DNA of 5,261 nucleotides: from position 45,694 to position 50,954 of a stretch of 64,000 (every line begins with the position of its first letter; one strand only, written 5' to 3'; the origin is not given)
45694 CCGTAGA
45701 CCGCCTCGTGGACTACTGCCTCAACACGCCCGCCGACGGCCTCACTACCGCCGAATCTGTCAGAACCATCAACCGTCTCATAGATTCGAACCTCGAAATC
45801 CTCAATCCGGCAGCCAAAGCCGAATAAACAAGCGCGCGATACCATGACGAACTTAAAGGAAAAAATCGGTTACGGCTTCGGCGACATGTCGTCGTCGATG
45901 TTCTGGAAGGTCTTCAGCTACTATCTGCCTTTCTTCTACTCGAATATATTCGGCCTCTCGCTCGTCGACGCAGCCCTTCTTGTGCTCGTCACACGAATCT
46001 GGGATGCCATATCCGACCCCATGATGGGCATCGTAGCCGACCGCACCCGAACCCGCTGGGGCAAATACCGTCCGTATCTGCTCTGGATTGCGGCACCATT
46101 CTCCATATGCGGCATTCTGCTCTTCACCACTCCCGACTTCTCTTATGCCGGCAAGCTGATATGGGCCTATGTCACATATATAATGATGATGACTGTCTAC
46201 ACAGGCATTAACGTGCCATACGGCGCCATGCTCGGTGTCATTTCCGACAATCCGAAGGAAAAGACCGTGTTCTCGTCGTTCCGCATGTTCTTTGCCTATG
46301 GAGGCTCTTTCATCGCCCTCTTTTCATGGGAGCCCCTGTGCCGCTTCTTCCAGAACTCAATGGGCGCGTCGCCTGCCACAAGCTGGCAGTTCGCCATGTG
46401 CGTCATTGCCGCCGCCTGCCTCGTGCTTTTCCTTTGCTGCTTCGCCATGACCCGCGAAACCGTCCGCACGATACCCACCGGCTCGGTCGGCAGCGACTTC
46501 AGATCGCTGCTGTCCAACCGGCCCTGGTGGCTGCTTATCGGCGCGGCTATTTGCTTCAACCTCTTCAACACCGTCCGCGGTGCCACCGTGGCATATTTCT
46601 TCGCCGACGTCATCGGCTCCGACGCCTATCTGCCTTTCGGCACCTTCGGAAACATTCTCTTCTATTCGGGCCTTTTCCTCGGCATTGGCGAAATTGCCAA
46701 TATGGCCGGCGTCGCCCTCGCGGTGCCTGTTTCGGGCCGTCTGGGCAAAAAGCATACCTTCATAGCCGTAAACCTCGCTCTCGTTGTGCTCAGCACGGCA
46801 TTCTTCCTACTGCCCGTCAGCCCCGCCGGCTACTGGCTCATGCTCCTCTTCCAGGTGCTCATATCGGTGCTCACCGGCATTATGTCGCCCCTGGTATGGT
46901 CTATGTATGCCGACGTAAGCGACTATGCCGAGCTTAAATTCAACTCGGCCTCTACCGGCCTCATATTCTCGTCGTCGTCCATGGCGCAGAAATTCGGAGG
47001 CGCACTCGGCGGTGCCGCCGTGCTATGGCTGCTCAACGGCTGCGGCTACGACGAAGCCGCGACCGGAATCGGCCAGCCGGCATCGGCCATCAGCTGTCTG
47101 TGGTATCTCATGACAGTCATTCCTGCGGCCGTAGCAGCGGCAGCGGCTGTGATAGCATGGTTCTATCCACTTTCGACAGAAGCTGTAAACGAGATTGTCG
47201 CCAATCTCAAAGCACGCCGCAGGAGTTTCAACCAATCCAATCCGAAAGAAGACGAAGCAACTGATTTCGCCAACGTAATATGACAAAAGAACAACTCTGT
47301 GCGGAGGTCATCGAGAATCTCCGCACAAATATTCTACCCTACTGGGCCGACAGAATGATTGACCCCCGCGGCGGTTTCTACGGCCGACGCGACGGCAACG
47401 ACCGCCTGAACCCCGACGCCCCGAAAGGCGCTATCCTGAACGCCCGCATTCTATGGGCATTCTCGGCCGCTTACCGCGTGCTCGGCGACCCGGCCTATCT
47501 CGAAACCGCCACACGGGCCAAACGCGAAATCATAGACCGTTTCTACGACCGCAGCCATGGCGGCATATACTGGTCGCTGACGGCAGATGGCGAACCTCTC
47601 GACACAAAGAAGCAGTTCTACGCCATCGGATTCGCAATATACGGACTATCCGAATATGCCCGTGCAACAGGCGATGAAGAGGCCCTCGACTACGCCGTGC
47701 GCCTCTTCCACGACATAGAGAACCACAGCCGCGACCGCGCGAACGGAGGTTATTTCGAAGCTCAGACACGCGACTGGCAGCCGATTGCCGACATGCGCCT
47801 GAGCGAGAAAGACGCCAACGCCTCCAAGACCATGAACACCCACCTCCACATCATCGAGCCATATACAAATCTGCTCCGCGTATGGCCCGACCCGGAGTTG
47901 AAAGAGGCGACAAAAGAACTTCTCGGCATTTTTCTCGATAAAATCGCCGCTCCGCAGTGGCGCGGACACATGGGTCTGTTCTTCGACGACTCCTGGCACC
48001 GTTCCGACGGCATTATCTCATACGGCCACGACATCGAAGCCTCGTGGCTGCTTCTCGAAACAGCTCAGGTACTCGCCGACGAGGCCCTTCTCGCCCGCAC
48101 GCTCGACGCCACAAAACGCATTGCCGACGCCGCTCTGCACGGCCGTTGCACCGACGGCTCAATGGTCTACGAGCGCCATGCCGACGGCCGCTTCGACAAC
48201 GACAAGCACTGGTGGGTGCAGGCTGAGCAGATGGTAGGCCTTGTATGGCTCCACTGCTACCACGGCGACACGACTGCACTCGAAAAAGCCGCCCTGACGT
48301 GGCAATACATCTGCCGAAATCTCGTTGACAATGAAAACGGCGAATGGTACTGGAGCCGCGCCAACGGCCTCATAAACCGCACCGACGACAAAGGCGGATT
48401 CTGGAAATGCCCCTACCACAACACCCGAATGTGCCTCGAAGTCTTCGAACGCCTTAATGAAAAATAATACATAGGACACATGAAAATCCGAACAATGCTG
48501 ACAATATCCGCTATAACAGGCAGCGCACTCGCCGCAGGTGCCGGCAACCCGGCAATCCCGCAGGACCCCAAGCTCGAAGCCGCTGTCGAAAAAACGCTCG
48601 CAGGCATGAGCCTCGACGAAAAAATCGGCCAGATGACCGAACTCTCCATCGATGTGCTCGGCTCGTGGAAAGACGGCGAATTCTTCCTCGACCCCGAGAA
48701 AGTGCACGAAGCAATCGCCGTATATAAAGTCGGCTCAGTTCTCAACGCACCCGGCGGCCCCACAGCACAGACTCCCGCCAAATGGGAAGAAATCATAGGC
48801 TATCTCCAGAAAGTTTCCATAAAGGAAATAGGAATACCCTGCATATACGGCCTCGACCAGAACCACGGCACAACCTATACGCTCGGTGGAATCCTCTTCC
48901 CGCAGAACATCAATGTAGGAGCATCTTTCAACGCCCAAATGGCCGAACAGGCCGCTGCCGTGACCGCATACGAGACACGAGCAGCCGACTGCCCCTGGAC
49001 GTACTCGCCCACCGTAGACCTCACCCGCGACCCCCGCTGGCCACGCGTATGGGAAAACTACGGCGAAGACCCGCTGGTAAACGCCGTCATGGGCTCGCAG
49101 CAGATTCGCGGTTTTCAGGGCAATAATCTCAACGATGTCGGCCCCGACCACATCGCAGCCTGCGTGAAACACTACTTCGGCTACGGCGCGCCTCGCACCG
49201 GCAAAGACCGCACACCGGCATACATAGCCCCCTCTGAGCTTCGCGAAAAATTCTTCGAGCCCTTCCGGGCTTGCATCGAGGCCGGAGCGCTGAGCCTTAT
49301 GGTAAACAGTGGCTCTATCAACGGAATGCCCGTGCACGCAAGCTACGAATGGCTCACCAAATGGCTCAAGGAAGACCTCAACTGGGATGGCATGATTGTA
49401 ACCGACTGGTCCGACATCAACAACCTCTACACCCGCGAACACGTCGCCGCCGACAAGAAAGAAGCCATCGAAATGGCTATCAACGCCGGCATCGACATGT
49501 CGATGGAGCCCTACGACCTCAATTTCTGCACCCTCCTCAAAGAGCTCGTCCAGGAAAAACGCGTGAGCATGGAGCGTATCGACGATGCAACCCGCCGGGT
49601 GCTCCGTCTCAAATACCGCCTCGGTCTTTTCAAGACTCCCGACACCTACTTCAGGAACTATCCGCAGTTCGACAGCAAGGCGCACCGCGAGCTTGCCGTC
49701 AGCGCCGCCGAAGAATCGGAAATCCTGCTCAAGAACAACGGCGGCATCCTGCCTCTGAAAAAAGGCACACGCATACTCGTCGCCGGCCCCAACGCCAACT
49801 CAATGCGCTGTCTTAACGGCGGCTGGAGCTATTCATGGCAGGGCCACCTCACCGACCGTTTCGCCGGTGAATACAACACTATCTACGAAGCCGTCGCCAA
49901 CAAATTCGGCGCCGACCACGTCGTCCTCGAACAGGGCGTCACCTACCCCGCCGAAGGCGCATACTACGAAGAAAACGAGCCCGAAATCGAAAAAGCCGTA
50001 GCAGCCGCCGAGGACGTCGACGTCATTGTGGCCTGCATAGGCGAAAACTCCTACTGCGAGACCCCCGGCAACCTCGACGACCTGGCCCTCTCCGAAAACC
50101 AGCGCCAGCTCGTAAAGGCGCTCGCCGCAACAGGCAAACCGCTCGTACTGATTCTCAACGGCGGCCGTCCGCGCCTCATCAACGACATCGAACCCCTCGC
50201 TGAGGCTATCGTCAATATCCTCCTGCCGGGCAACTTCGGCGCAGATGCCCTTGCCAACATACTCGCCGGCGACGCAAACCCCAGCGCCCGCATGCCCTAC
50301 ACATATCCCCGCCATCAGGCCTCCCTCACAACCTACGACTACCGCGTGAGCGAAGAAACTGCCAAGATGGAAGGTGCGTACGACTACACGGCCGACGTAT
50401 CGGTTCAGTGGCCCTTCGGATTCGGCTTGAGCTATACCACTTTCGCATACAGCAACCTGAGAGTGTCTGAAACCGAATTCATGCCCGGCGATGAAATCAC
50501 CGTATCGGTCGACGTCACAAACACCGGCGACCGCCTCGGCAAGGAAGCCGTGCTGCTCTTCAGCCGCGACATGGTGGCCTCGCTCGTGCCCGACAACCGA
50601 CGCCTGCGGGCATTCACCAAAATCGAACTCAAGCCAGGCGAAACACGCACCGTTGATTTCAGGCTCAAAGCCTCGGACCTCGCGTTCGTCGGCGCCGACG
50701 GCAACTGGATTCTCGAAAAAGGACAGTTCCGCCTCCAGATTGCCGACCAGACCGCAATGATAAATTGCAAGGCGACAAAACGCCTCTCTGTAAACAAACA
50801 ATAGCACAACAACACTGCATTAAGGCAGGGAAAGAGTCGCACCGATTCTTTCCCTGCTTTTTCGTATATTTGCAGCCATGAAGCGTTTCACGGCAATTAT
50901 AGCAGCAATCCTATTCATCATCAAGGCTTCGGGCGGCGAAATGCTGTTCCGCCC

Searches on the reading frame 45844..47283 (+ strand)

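Call 75: search_protein_families(library=pfam, proteins=[window:45844-47283:+], max_evalue=0.00001)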
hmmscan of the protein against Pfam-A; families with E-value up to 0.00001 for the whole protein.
window:45844-47283:+ (479 aa): 2 families
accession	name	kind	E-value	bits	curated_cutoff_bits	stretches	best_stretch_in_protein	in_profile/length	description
PF13347.12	MFS_2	-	3e-87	293.4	27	1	9-444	1-426/427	MFS/sugar transport protein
PF07690.21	MFS_1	-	3e-13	49.9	33.4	2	179-389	148-346/347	Major Facilitator Superfamily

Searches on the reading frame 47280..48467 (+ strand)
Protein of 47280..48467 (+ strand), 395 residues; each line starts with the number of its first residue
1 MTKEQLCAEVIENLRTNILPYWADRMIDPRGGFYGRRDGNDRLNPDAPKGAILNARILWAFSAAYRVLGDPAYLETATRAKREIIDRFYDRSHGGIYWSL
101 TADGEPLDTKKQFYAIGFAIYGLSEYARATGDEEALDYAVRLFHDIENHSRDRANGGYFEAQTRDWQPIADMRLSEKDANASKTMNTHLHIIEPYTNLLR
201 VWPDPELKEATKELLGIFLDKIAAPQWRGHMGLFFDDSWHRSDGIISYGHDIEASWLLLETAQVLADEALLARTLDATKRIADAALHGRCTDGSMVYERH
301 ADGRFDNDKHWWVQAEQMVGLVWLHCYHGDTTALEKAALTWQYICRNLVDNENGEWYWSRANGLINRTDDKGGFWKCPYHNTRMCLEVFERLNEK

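Call 75: search_protein_families(library=pfam, proteins=[window:47280-48467:+], max_evalue=0.00001)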
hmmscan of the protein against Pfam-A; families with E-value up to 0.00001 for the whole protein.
window:47280-48467:+ (395 aa): 1 family
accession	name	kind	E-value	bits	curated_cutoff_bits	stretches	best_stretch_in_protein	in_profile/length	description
PF07221.17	GlcNAc_2-epim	-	1.7e-31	110.2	23.4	1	32-358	1-322/347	N-acylglucosamine 2-epimerase (GlcNAc 2-epimerase)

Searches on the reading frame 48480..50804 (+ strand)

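Call 75: search_protein_families(library=pfam, proteins=[window:48480-50804:+], max_evalue=0.00001)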
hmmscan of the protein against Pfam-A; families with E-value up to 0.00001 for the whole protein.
window:48480-50804:+ (774 aa): 3 families
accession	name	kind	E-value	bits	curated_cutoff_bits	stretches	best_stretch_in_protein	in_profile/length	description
PF00933.27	Glyco_hydro_3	-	1.6e-61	208.9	27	1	45-377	2-316/316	Glycosyl hydrolase family 3 N terminal domain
PF01915.27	Glyco_hydro_3_C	-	4.6e-42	144.7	31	1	415-652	2-200/200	Glycosyl hydrolase family 3 C-terminal domain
PF14310.12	Fn3-like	-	2.9e-17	63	25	1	689-756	1-69/71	Fibronectin type III-like domain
